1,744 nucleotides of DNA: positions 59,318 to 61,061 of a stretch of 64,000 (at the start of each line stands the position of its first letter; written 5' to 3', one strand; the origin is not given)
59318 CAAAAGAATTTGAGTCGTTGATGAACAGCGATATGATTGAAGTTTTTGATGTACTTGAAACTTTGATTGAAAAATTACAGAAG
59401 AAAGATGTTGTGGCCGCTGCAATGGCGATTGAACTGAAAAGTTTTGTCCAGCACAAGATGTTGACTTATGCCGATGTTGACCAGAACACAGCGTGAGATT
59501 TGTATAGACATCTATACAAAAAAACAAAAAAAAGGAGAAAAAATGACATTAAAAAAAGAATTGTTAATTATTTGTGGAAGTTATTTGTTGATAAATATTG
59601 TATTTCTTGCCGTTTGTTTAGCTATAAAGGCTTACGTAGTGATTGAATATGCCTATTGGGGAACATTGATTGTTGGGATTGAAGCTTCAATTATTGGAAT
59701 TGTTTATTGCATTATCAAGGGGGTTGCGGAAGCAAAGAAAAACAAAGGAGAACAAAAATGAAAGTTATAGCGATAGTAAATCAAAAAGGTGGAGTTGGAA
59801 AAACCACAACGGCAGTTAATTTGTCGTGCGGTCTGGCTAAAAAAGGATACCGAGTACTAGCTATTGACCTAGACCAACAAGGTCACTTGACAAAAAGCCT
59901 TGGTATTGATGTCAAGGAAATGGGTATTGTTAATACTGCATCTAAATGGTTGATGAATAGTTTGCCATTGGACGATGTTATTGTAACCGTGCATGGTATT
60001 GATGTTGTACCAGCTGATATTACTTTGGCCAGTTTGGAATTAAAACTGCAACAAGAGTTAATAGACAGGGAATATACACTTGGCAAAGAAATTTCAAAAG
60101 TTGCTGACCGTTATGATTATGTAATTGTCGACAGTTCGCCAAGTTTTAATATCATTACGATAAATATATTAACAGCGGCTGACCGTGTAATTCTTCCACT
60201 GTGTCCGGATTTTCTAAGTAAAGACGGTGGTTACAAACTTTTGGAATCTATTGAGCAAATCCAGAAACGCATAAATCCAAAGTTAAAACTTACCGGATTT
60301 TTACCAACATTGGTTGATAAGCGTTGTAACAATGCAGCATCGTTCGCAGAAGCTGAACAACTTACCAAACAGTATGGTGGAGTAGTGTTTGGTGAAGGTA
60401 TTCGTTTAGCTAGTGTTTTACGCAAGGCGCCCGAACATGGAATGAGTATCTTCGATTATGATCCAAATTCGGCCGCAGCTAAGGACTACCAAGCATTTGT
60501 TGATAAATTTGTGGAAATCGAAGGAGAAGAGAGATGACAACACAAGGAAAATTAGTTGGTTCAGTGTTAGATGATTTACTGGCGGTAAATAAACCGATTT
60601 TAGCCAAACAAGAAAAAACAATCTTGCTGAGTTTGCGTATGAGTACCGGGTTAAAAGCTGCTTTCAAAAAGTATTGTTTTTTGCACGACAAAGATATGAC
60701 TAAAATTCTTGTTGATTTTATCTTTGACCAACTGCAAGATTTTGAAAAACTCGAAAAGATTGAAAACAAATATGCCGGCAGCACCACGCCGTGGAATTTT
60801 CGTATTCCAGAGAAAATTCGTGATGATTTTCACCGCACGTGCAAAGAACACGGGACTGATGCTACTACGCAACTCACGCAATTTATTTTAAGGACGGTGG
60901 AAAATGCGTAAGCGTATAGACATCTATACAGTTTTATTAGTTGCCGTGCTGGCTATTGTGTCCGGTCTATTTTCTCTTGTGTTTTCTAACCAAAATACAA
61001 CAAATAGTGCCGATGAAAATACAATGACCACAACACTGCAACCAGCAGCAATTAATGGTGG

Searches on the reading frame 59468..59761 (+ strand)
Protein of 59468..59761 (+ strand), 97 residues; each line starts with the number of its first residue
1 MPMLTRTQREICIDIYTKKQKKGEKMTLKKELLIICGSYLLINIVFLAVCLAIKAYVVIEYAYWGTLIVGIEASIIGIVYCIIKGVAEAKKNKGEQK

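Call 24: search_protein_families(library=phrogs, proteins=[window:59468-59761:+], max_evalue=1)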
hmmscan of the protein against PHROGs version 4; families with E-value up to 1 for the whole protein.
window:59468-59761:+ (97 aa): 3 families
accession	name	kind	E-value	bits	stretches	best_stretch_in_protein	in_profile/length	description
phrog_20229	-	unknown function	0.11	13.7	1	42-93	7-54/93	-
phrog_13707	-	unknown function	0.32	12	1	69-96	33-60/89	-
phrog_3996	-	moron, auxiliary metabolic gene and host takeover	0.96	10.1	0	36-96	89-146/152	membrane protein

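Call 25: search_protein_families(library=ncbifam, proteins=[window:59468-59761:+], max_evalue=1)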
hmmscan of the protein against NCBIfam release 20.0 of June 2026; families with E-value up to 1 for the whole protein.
window:59468-59761:+ (97 aa): 1 family
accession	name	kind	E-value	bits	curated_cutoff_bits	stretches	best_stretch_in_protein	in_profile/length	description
NF047332.1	Chlamy_GarD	equivalog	0.0028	16.9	100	1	38-92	208-262/302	inclusion membrane protein GarD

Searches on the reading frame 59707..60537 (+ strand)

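Call 95: search_protein_families(library=ncbifam, proteins=[window:59707-60537:+], max_evalue=0.001)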
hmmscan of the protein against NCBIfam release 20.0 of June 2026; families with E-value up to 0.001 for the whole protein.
window:59707-60537:+ (276 aa): 27 families (the best 25 are shown)
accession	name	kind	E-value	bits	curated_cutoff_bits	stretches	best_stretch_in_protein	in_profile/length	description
NF041546.1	ParA_partition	equivalog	1e-30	106.9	180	2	20-64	1-45/203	ParA family partition ATPase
TIGR03453.1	partition_RepA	equivalog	1.5e-30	106.3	348.45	1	11-180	97-279/387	plasmid partitioning protein RepA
NF041283.1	PrgP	equivalog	1.1e-22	80.8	400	1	19-272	3-258/297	ParA superfamily DNA segregation protein PrgP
NF010443.0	PRK13869.1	subfamily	8.9e-21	74.1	446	1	16-170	119-286/405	plasmid-partitioning protein RepA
TIGR01969.1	minD_arch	subfamily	7e-18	64.7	201.75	1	20-273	2-235/251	cell division ATPase MinD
TIGR03371.1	cellulose_yhjQ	equivalog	2e-17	63.5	157.85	1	18-264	1-237/246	cellulose biosynthesis protein BcsQ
NF010259.0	PRK13705.1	equivalog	5.3e-16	58.6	725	1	13-237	101-337/388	plasmid-partitioning protein SopA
TIGR01968.1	minD_bact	equivalog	2.2e-13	50.2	212.9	1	19-205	2-180/261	septum site-determining protein MinD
TIGR01007.1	eps_fam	subfamily_domain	9.6e-12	44.9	108.05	1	15-163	14-156/204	polysaccharide biosynthesis tyrosine autokinase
TIGR01281.1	DPOR_bchL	equivalog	2.4e-09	37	345.15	1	24-255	5-226/268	ferredoxin:protochlorophyllide reductase (ATP-dependent) iron-sulfur ATP-binding protein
NF041136.1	MrpORP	equivalog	4.7e-09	36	450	1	19-73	6-61/365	iron-sulfur cluster carrier protein MrpORP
NF047398.1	AAA_KGGVGR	domain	5.4e-09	36.6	90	1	18-56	2-40/190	KGGVGR-motif variant AAA ATPase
NF009701.0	PRK13230.1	subfamily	2.3e-07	30.1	350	1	19-92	2-74/291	nitrogenase reductase-like protein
TIGR01287.1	nifH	equivalog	2.7e-07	30.2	394.35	1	24-94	5-75/275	nitrogenase iron protein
NF008079.0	PRK10818.1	equivalog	4.2e-07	29.6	508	1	19-268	3-246/270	septum site-determining protein MinD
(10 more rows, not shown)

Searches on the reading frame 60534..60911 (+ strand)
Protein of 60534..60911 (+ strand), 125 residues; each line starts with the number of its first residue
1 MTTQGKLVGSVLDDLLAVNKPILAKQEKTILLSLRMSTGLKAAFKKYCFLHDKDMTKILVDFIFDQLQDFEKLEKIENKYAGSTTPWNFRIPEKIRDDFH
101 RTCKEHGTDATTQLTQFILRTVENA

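Call 17: find_encoding_contigs(protein=window:60534-60911:+, flank=10000, max_places=6)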
Protein window:60534-60911:+ (125 aa): 1 contig read that carries it; 1 place shown.
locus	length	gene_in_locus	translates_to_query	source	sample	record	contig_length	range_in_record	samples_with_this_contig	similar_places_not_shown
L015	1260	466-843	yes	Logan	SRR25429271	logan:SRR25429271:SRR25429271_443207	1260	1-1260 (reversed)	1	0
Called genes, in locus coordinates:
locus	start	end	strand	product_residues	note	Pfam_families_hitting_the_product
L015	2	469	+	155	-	?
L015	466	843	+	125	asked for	-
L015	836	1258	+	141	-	?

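Call 24: search_protein_families(library=phrogs, proteins=[window:60534-60911:+], max_evalue=1)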
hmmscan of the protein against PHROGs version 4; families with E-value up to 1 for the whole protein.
window:60534-60911:+ (125 aa): 5 families
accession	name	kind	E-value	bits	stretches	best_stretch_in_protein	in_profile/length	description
phrog_582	-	transcription regulation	6.5e-05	24.2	1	22-74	50-102/105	Arc-like repressor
phrog_228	-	transcription regulation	0.014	16.2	1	79-122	5-48/251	Arc-like repressor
phrog_28287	-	unknown function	0.034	15.4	0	31-74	22-66/113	-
phrog_4085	-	unknown function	0.049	14.9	0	32-71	3-42/77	-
phrog_33224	-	unknown function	0.057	14.5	0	25-72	15-62/159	-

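Call 25: search_protein_families(library=ncbifam, proteins=[window:60534-60911:+], max_evalue=1)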
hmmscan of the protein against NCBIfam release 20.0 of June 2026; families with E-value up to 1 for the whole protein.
window:60534-60911:+ (125 aa): 1 family
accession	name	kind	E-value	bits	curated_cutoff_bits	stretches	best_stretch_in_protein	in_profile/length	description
TIGR02384.1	RelB_DinJ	subfamily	0.09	13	45.65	1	86-124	5-43/85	type II toxin-antitoxin system RelB/DinJ family antitoxin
